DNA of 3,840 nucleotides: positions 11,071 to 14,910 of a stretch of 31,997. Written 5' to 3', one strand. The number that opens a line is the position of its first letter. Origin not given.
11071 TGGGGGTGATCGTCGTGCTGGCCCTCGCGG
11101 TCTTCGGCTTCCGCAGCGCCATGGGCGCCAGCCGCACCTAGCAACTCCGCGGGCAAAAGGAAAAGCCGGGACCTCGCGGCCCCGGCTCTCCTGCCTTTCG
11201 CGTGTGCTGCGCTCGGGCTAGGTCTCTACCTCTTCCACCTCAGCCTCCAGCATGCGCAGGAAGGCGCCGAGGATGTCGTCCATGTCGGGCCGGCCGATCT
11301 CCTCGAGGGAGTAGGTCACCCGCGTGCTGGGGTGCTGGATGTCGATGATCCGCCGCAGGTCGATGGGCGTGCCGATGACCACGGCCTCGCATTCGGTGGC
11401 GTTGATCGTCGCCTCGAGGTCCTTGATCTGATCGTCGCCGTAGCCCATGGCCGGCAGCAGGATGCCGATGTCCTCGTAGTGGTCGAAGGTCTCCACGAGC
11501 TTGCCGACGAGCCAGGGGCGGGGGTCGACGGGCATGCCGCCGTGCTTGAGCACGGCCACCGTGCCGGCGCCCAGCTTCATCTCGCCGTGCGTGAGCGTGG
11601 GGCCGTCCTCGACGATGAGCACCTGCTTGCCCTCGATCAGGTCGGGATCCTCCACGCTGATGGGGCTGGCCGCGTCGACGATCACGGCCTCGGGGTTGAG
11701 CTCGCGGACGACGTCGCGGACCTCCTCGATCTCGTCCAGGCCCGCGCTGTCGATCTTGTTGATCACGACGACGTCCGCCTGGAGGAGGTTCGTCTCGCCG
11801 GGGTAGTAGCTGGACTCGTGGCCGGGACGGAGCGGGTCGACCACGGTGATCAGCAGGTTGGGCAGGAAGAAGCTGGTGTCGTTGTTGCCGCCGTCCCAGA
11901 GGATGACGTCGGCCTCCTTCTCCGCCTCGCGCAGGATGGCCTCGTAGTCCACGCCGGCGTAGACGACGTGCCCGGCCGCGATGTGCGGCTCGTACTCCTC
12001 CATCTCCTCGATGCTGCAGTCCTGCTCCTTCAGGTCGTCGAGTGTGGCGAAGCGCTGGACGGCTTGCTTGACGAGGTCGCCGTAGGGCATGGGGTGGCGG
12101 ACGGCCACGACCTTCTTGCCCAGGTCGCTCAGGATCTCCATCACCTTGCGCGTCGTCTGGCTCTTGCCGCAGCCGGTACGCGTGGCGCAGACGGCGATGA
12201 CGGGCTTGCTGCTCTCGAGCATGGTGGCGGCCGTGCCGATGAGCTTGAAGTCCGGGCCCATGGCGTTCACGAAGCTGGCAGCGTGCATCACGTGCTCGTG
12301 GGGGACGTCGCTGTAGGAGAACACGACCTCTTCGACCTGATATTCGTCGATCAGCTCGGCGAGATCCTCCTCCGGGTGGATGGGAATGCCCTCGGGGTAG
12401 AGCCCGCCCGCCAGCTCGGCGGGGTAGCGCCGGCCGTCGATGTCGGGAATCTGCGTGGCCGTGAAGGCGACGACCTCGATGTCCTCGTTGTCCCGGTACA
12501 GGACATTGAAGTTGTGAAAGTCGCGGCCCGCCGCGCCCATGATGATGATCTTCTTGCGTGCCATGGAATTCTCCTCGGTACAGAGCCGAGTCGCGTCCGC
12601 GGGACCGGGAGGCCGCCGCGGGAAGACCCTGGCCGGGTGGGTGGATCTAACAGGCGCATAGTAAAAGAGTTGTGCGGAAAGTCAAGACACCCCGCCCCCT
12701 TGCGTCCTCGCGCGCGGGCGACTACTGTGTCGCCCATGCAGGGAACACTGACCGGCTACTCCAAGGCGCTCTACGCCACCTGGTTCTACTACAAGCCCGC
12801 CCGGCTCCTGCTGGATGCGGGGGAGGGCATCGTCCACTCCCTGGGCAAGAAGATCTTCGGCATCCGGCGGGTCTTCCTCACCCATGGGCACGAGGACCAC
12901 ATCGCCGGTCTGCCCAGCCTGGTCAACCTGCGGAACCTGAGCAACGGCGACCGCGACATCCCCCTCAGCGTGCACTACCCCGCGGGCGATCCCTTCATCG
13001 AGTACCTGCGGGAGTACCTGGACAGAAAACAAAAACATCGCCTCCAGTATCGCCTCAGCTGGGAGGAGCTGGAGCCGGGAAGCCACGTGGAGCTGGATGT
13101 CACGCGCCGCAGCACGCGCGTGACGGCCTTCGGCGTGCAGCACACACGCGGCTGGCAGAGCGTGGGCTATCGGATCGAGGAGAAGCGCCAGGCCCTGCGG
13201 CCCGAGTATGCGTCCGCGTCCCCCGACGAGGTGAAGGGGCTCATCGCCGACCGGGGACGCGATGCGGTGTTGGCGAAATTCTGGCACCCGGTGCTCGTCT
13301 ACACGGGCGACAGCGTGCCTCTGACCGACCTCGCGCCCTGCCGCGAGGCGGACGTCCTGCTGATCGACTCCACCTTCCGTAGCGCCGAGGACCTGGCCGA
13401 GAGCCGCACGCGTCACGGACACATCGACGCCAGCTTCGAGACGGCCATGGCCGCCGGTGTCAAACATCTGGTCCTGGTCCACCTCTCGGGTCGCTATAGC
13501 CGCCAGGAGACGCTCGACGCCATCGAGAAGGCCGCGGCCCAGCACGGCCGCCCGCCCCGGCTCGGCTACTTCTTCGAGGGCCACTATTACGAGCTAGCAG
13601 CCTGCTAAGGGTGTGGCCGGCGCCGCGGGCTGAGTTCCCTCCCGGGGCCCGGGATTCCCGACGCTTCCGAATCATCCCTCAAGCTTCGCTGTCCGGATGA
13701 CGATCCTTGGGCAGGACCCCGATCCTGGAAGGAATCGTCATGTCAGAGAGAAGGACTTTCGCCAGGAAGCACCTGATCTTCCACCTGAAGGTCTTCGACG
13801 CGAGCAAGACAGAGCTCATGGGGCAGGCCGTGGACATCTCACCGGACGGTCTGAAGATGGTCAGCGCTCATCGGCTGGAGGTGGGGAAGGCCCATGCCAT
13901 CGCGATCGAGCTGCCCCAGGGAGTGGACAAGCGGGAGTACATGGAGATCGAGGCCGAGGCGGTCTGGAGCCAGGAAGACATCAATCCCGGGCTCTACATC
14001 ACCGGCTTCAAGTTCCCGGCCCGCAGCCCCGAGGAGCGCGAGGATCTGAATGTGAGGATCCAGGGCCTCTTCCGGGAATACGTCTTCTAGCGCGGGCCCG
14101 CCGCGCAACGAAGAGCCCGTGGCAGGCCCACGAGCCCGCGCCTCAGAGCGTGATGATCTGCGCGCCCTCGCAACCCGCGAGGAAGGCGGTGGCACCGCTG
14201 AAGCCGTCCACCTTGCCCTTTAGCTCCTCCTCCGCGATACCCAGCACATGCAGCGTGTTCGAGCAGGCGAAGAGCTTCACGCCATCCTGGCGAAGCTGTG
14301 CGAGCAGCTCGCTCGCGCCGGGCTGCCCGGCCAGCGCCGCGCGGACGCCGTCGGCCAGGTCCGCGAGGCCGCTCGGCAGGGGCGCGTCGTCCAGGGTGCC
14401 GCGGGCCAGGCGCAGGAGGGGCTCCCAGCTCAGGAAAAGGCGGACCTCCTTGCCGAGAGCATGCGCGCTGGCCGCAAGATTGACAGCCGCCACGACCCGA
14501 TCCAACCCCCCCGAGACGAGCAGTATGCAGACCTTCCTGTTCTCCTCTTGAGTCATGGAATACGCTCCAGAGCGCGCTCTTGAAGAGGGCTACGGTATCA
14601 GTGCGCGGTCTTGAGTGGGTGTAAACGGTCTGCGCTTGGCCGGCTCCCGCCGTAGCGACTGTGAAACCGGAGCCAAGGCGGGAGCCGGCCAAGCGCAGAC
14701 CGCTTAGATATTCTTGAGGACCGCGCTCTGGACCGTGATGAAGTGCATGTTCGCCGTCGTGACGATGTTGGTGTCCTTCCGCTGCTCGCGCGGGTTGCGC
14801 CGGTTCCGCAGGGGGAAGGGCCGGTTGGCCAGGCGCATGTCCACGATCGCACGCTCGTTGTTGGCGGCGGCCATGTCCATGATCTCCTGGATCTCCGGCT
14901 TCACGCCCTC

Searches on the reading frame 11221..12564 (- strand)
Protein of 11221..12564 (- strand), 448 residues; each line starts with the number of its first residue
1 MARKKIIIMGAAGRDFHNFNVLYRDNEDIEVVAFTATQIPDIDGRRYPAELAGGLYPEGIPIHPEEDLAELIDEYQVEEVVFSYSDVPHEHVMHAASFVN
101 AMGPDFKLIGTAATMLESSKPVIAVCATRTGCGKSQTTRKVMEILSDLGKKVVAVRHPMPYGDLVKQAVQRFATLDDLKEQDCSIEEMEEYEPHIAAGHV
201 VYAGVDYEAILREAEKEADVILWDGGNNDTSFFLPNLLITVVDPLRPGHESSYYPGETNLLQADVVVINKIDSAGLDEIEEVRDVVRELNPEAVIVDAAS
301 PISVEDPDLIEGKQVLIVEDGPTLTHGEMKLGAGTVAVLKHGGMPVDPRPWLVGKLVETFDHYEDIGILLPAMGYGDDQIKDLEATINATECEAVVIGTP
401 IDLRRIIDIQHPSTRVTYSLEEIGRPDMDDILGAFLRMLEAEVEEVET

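Call 76: search_protein_families(library=pfam, proteins=[window:11221-12564:-], max_evalue=0.01)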
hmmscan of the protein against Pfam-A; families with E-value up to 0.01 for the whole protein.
window:11221-12564:- (448 aa): 2 families
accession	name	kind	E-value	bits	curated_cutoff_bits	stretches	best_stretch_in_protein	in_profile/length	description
PF02492.25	cobW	-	4.6e-05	23.5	20.7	1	234-296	114-179/180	CobW/HypB/UreG, nucleotide-binding domain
PF01656.29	CbiA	-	0.0038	17.6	25.4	0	123-155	1-33/125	CobQ/CobB/MinD/ParA nucleotide binding domain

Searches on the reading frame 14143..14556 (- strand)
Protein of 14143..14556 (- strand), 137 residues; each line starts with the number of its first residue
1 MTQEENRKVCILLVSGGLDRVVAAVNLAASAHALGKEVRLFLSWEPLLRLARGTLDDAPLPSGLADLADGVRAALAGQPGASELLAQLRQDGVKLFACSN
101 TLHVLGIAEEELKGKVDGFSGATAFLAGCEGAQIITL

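Call 18: find_encoding_contigs(protein=window:14143-14556:-, flank=10000, max_places=10)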
Protein window:14143-14556:- (137 aa): 21 contigs read that carry it; 10 places shown.
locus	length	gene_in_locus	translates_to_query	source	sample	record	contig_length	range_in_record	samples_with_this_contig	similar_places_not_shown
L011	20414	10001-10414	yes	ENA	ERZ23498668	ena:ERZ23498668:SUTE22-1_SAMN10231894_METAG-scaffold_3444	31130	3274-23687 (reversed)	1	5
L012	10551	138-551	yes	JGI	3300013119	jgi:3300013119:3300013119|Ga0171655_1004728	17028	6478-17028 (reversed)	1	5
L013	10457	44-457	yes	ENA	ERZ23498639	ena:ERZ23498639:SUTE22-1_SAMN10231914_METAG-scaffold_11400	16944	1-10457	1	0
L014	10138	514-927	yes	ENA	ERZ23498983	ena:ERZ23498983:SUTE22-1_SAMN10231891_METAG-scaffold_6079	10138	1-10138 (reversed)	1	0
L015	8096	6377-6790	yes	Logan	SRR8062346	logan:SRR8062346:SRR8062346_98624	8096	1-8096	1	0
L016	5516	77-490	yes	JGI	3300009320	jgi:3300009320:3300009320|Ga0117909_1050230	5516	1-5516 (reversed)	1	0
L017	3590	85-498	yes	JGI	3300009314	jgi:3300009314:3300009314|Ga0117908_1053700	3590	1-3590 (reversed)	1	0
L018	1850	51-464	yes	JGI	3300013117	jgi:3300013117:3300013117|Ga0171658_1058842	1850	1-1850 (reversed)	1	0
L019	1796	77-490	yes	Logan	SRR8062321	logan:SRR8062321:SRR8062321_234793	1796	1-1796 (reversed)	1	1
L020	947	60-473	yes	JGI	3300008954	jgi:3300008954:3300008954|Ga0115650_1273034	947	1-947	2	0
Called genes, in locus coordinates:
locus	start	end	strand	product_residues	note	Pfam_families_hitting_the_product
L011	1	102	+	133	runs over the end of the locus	PF00392:GntR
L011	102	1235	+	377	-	PF01145:Band_7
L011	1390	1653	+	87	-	-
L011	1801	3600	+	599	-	PF13205:Big_5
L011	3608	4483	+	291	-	PF02739:5_3_exonuc_N, PF01367:5_3_exonuc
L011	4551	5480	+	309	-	PF01734:Patatin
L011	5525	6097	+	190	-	PF11539:DUF3228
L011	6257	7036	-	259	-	-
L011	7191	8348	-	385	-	-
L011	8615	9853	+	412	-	-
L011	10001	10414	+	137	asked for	PF02635:DsrE (weak), PF13686:DrsE_2 (weak)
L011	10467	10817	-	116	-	PF07238:PilZ (weak)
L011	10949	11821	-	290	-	PF23023:Anti-Pycsar_Apyc1, PF00753:Lactamase_B (weak), PF12706:Lactamase_B_2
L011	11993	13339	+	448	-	-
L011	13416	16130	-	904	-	PF13240:Zn_Ribbon_1 (weak), PF00069:Pkinase, PF07714:PK_Tyr_Ser-Thr, PF01636:APH (faint)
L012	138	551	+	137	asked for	PF02635:DsrE (weak), PF13686:DrsE_2 (weak)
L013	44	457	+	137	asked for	PF02635:DsrE (weak), PF13686:DrsE_2 (weak)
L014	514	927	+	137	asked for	PF02635:DsrE (weak), PF13686:DrsE_2 (weak)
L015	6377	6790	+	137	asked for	PF02635:DsrE (weak), PF13686:DrsE_2 (weak)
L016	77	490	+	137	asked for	PF02635:DsrE (weak), PF13686:DrsE_2 (weak)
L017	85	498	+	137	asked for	PF02635:DsrE (weak), PF13686:DrsE_2 (weak)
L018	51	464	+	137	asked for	PF02635:DsrE (weak), PF13686:DrsE_2 (weak)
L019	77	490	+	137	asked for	PF02635:DsrE (weak), PF13686:DrsE_2 (weak)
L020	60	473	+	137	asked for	PF02635:DsrE (weak), PF13686:DrsE_2 (weak)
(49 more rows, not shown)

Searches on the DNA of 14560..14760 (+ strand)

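Call 62: build_rna_model(alignment_id=A2, structure=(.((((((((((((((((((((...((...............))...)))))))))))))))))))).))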
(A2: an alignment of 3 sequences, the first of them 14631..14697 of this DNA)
Model R1 built from alignment A2 (3 sequences, 69 columns); structure: as given.
model positions 67; base pairs 23; branch points 0; effective number of sequences 2.01; information 0.838 bits per position. Calibrated on 0.2 Mb of random sequence (short: E-values are rough).
structure used (alignment columns):
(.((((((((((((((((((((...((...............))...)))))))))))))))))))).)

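Call 63: search_with_rna_model(model_id=R1, sources=[window, L025, L021, L022, L029, L030, L031, L145, L146, L147, L148, L149, L150, L151, L152, L153, L154, L155], max_evalue=10, show_alignments=6)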
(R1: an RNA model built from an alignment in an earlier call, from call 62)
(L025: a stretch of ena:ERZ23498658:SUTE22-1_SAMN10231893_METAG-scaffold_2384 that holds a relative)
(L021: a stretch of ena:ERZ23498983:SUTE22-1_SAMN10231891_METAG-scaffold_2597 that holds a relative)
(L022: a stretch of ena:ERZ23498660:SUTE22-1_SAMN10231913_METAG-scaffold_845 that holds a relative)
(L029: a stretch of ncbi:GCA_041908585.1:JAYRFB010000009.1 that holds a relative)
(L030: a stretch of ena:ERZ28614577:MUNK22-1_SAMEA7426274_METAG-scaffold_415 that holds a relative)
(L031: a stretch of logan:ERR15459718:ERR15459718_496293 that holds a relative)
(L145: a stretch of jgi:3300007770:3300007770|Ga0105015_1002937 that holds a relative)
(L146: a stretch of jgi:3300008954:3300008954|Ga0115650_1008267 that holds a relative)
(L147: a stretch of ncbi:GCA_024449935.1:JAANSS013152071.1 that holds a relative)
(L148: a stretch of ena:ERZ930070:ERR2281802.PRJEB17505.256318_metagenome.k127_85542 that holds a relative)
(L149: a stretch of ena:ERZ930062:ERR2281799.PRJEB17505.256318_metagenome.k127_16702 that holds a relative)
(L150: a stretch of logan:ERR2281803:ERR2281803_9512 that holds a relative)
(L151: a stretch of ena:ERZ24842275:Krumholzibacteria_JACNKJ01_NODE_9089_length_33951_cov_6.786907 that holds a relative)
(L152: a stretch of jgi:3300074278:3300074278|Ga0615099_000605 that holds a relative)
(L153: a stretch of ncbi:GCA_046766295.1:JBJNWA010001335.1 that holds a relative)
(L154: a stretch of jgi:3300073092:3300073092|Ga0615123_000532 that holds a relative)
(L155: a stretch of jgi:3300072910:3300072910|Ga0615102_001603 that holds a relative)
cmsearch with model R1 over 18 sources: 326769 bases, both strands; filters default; matches with E-value up to 10: 13.
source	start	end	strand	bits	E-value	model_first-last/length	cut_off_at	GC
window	30466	30532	+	89.8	6e-17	1-67/67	no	0.6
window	14631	14697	+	88.8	1e-16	1-67/67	no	0.72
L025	15601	15665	+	74.5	1.5e-13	1-67/67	no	0.71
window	30466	30532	-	49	7e-08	1-67/67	no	0.6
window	14631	14697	-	47.9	1.2e-07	1-67/67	no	0.72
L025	15601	15665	-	46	3.2e-07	1-67/67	no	0.71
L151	731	774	+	15.2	2.2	1-67/67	no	0.77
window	19911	19931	+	13.4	5.8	1-67/67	no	0.76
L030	14234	14266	-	12.8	7.6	1-67/67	no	0.82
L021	15314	15377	+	12.8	7.6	1-67/67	no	0.75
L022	15096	15159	+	12.8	7.6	1-67/67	no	0.75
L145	14990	15053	+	12.8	7.6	1-67/67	no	0.75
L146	14990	15053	+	12.8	7.6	1-67/67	no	0.75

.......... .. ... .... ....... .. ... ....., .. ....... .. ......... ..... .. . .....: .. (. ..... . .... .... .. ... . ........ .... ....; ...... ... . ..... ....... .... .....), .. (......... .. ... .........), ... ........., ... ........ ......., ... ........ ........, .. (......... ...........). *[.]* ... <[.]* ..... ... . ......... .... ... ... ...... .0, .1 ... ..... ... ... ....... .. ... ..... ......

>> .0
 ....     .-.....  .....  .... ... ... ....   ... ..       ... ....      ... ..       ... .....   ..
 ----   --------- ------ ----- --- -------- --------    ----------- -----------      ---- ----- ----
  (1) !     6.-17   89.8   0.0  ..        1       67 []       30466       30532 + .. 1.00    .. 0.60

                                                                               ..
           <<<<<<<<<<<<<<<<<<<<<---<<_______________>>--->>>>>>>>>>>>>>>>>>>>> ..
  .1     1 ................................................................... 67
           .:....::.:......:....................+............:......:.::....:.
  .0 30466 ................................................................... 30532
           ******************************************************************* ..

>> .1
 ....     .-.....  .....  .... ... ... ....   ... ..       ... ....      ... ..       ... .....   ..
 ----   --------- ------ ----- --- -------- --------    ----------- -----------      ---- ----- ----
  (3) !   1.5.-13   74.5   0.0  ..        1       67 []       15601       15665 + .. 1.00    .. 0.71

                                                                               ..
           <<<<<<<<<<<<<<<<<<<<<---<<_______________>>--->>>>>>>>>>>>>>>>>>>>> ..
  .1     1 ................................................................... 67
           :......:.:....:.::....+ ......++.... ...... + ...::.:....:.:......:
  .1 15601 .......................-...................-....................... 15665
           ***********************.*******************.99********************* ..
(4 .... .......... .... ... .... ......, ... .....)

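Call 80: search_rna_families(source=window, start=14560, end=14760, threshold=evalue, max_evalue=10)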
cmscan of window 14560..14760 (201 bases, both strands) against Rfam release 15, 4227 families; matches with E-value up to 10: 32.
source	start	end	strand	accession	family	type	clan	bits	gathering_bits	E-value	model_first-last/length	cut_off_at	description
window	14624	14706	+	RF03834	mir-3173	Gene; miRNA;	-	42.2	84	7.5e-07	1-80/80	no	mir-3173 microRNA precursor family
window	14629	14699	-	RF03726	mir-m21-1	Gene; miRNA;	-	32.9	84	4.9e-05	1-74/74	no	mir-m21-1 microRNA precursor family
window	14629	14699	+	RF03726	mir-m21-1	Gene; miRNA;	-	32.4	84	6.7e-05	1-74/74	no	mir-m21-1 microRNA precursor family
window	14628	14700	-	RF04274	mir-9223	Gene; miRNA;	-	30.7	53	7.2e-05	1-76/76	no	mir-9223 microRNA precursor family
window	14622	14706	+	RF03222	mir-4900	Gene; miRNA;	-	29.6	60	0.00015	1-75/75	no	mir-4900 microRNA precursor family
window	14622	14706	-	RF04159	MIR1437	Gene; miRNA;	-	28.7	168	0.0026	20-173/192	no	MIR1437 microRNA precursor family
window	14622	14706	+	RF03868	mir-H2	Gene; miRNA;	-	28.4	92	0.0046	1-77/77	no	mir-H2 microRNA precursor family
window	14632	14694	-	RF02025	mir-3017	Gene; miRNA;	-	28.1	51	0.001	1-70/70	no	mir-3017 microRNA precursor family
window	14599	14730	+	RF04159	MIR1437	Gene; miRNA;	-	27.7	168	0.0044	4-189/192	no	MIR1437 microRNA precursor family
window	14630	14698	-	RF03960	mir-6644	Gene; miRNA;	-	24.6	82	0.0026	11-55/67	no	mir-6644 microRNA precursor family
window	14624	14704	+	RF03267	mir-645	Gene; miRNA;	-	23.3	90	0.0085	1-77/77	no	mir-645 microRNA precursor family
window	14631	14697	+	RF04074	mir-1199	Gene; miRNA;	-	21.8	80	0.43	1-100/100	no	mir-1199 microRNA precursor family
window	14636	14692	-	RF03985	mir-9250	Gene; miRNA;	-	20.8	90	0.17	1-63/63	no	mir-9250 microRNA precursor family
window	14631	14697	+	RF03262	mir-1181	Gene; miRNA;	-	19.6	95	0.22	1-81/81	no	mir-1181 microRNA precursor family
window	14628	14701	+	RF03196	mir-6790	Gene; miRNA;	-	19.5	78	0.12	1-63/63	no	mir-6790 microRNA precursor family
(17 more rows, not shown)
